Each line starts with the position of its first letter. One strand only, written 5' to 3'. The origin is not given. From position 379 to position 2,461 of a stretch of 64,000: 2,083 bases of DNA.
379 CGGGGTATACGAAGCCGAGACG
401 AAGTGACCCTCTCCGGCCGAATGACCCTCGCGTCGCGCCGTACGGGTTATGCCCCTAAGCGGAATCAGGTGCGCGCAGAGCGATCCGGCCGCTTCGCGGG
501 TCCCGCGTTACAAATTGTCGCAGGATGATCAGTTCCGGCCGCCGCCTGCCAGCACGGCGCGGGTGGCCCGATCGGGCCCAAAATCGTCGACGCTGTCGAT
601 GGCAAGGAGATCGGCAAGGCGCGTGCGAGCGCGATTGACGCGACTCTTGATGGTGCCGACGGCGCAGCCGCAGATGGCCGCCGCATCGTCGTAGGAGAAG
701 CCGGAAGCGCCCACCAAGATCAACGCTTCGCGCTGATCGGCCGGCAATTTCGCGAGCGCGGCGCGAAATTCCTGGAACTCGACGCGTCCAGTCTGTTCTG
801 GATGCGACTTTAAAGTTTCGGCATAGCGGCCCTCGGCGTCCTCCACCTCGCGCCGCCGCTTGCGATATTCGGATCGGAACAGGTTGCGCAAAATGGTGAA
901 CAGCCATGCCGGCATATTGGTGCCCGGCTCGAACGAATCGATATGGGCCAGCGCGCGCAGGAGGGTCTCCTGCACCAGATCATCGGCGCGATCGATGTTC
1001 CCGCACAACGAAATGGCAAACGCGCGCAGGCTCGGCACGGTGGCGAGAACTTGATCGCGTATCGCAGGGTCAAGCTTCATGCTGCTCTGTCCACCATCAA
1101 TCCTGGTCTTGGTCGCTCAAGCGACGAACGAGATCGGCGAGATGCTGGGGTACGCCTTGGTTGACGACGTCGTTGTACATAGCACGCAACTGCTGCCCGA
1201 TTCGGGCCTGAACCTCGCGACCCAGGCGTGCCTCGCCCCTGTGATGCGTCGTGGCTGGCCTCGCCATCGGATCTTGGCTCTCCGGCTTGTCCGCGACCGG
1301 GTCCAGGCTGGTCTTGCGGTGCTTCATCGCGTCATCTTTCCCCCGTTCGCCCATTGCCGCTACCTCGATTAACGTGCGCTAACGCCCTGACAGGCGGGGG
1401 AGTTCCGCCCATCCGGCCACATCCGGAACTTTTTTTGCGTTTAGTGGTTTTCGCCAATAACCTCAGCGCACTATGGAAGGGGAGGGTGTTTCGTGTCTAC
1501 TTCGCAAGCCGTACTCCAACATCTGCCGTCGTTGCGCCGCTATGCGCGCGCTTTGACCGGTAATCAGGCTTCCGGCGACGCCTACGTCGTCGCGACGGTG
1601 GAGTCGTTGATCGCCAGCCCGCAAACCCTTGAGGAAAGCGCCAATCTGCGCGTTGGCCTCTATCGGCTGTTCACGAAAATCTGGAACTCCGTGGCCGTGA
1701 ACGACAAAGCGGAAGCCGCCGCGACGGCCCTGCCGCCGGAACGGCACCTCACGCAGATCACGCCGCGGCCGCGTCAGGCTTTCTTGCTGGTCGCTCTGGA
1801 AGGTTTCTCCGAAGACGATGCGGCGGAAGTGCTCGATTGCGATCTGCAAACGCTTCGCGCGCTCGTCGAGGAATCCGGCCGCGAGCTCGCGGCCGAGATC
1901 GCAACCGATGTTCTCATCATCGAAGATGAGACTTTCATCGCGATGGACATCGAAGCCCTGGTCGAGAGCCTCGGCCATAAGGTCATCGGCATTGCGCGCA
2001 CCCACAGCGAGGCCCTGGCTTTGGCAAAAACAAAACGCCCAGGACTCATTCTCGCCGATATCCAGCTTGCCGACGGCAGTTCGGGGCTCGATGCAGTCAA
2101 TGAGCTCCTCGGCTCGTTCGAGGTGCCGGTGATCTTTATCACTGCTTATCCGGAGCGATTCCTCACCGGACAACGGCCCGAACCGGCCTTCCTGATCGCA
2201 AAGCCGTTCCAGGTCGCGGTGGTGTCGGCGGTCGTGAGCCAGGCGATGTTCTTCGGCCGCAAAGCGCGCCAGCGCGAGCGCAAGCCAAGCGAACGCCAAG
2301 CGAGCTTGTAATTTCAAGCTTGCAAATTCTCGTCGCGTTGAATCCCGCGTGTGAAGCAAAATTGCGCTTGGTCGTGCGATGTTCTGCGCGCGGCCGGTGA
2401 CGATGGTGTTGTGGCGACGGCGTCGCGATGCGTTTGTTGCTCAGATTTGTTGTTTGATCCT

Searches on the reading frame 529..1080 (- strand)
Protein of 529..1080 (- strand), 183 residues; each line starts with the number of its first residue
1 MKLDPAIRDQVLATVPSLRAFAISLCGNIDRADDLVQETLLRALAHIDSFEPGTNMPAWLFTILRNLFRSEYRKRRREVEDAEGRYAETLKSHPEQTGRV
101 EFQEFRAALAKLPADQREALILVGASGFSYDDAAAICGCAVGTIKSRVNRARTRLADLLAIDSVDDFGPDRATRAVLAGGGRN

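Call 10: search_protein_families(library=pfam, proteins=[window:529-1080:-], max_evalue=0.01)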
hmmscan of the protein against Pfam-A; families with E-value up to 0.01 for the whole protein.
window:529-1080:- (183 aa): 7 families
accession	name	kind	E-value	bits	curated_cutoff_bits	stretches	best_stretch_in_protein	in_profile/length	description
PF08281.18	Sigma70_r4_2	-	3.6e-16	59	25.7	1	103-155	2-54/54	Sigma-70, region 4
PF04542.20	Sigma70_r2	-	4.2e-16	58.9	24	1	15-77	6-70/71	Sigma-70 region 2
PF22029.2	PhyR_sigma2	-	4.4e-12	46.3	27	1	13-64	3-54/55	Sigma2 domain of PhyR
PF04545.22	Sigma70_r4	-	2e-05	24.5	24.1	1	108-155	1-48/50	Sigma-70, region 4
PF22233.2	PhyR_sigma-like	-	0.00038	20.6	27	1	109-152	1-44/50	Response regulator PhyR, sigma-like domain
PF07638.17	Sigma70_ECF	-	0.0016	18.8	21.1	1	78-157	107-181/185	ECF sigma factor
PF02001.22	DUF134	-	0.0029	18.6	27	1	111-159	34-82/98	Protein of unknown function DUF134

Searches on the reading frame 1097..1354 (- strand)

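Call 10: search_protein_families(library=pfam, proteins=[window:1097-1354:-], max_evalue=0.01)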
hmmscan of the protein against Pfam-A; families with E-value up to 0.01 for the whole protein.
window:1097-1354:- (85 aa): 1 family
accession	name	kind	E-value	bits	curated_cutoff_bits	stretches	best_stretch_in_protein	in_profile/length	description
PF18557.6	NepR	-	3.8e-12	46.1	25.7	1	49-83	1-35/35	Anti-sigma factor NepR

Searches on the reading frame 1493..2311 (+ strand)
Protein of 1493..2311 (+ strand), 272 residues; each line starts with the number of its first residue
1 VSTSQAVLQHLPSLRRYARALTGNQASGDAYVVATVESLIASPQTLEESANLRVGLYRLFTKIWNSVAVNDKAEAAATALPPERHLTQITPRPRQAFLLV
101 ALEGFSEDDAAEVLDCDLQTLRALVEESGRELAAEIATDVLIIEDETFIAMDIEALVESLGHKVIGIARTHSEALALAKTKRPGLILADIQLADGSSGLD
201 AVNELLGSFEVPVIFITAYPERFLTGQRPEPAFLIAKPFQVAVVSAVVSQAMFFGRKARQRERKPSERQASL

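Call 10: search_protein_families(library=pfam, proteins=[window:1493-2311:+], max_evalue=0.01)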
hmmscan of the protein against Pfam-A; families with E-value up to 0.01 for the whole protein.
window:1493-2311:+ (272 aa): 4 families
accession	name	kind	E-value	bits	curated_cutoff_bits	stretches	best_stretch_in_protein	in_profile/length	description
PF22029.2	PhyR_sigma2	-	3.7e-23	81.8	27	1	8-60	2-54/55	Sigma2 domain of PhyR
PF22233.2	PhyR_sigma-like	-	1.5e-19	69.9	27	1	86-134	1-49/50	Response regulator PhyR, sigma-like domain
PF00072.30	Response_reg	-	6.2e-12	46.1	30.2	1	140-223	1-83/111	Response regulator receiver domain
PF08281.18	Sigma70_r4_2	-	6.5e-07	29.4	25.7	1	87-123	9-45/54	Sigma-70, region 4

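Call 11: find_related_loci(query=window:1493-2311:+, collection=genome_contigs, flank=4000)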
Query window:1493-2311:+ (272 aa) in genome_contigs; peptide patterns used: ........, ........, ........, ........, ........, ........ (x = any residue, [..] = any of these).
600 stretches matched a pattern (row limit reached: there are more); 530 encode a relative of the query (tblastn E <= 1e-3); the best 80 are kept; 80 distinct loci.
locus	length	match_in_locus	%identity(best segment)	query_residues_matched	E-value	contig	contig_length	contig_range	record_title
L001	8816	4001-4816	92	1-272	5e-166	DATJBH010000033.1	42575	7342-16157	MAG TPA_asm: Xanthobacteraceae bacterium isolate SMAG_U15349 k141_4067646, whole genome shotgun sequence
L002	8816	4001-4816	91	1-272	2e-165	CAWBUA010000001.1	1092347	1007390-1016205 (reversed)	MAG: uncultured Alphaproteobacteria bacterium isolate MFD05502.bin.1.117 genome assembly, contig: contig_12222, whole ge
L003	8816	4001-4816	91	1-272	1e-163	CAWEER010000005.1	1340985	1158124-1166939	MAG: uncultured Alphaproteobacteria bacterium isolate MFD01138.bin.1.24 genome assembly, contig: contig_47494, whole gen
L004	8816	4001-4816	90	1-272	8e-162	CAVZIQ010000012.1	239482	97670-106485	MAG: uncultured Alphaproteobacteria bacterium isolate MFD01716.bin.1.196 genome assembly, contig: contig_82038, whole ge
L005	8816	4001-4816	94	1-272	1e-160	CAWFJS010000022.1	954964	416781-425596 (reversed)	MAG: uncultured Alphaproteobacteria bacterium isolate MFD01872.bin.2.154 genome assembly, contig: contig_72075, whole ge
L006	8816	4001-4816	94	1-272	3e-160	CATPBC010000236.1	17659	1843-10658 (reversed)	MAG: uncultured Xanthobacteraceae bacterium isolate COA_Bin_3_1 genome assembly, contig: co_assembly_000000133063, whole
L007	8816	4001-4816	94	1-272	5e-160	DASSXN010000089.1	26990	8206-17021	MAG TPA_asm: Xanthobacteraceae bacterium isolate SMAG_U651 k141_332705, whole genome shotgun sequence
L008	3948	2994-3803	94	1-270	2e-164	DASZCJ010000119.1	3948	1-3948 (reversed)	MAG TPA_asm: Xanthobacteraceae bacterium isolate SMAG_U6439 k141_110118, whole genome shotgun sequence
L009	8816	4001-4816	92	1-272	1e-156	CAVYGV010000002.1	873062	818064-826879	MAG: uncultured Alphaproteobacteria bacterium isolate MFD03399.bin.1.67 genome assembly, contig: contig_17495, whole gen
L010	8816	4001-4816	86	1-272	6e-156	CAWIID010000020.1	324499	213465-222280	MAG: uncultured Alphaproteobacteria bacterium isolate MFD05502.bin.1.148 genome assembly, contig: contig_9174, whole gen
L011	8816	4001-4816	91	1-272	3e-156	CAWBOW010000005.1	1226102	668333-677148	MAG: uncultured Alphaproteobacteria bacterium isolate MFD09603.bin.2.62 genome assembly, contig: contig_24361, whole gen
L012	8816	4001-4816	87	1-272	7e-156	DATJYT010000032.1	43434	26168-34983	MAG TPA_asm: Xanthobacteraceae bacterium isolate SMAG_U15159 k141_4040328, whole genome shotgun sequence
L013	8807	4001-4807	88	1-269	7e-156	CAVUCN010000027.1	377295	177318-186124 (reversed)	MAG: uncultured Alphaproteobacteria bacterium isolate MFD05513.bin.2.166 genome assembly, contig: contig_61266, whole ge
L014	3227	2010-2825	87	1-272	1e-162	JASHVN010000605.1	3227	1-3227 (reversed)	MAG: Xanthobacteraceae bacterium isolate JOPF206 JOPF_AWAY_contig_1219102, whole genome shotgun sequence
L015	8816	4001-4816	92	1-272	2e-155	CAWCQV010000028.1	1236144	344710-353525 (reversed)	MAG: uncultured Alphaproteobacteria bacterium isolate MFD05377.bin.1.220 genome assembly, contig: contig_44943, whole ge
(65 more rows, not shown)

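Call 27: find_homologous_proteins(query=window:1493-2311:+, max_evalue=1e-20)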
Query window:1493-2311:+ (272 aa): 8000 proteins with E <= 1e-20 among 8000 candidates; the best 120 are listed.
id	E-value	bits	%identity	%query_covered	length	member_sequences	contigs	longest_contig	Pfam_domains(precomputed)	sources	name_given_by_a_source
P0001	1.1e-163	561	99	100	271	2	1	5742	PF22233.3,PF08281.19,PF00072.31,PF22029.3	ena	-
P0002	9.9e-163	558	98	100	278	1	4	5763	PF22233.3,PF08281.19,PF00072.31,PF22029.3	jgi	jgi:DNA-directed RNA polymerase specialized sigma24 family protein/AmiR/NasT family two-component re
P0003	6.0e-161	552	97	100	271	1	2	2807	PF22233.3,PF08281.19,PF00072.31,PF22029.3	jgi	jgi:DNA-directed RNA polymerase specialized sigma24 family protein/AmiR/NasT family two-component re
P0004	1.3e-158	544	96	100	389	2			PF22233.3,PF08281.19,PF00072.31,PF22029.3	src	-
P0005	5.3e-156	536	94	100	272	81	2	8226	PF22233.3,PF08281.19,PF00072.31,PF22029.3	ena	-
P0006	1.0e-155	535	94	100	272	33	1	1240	PF22233.3,PF08281.19,PF00072.31,PF22029.3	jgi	jgi:DNA-directed RNA polymerase specialized sigma24 family protein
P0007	4.4e-155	533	93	100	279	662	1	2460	PF22233.3,PF08281.19,PF00072.31,PF22029.3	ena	-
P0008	1.0e-152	525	92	100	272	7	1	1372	PF22233.3,PF08281.19,PF00072.31,PF22029.3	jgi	jgi:DNA-directed RNA polymerase specialized sigma24 family protein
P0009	3.2e-152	523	91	100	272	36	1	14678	PF22233.3,PF08281.19,PF00072.31,PF22029.3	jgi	jgi:DNA-directed RNA polymerase specialized sigma24 family protein/AmiR/NasT family two-component re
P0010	4.3e-152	523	92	100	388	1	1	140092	PF22233.3,PF08281.19,PF00072.31,PF22029.3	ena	-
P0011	2.3e-151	520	91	100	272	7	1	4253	PF22233.3,PF08281.19,PF00072.31,PF22029.3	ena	-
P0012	2.3e-151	520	90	100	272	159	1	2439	PF22233.3,PF08281.19,PF00072.31,PF22029.3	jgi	jgi:DNA-directed RNA polymerase specialized sigma24 family protein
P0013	2.5e-151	520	93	100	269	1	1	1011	PF22233.3,PF00072.31,PF22029.3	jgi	jgi:CheY-like chemotaxis protein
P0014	4.2e-151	520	91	100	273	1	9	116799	PF22233.3,PF08281.19,PF00072.31,PF22029.3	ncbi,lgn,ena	ncbi:MAG: response regulator [Xanthobacteraceae bacterium]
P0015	4.5e-151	519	92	100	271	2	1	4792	PF22233.3,PF08281.19,PF00072.31,PF22029.3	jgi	jgi:CheY-like chemotaxis protein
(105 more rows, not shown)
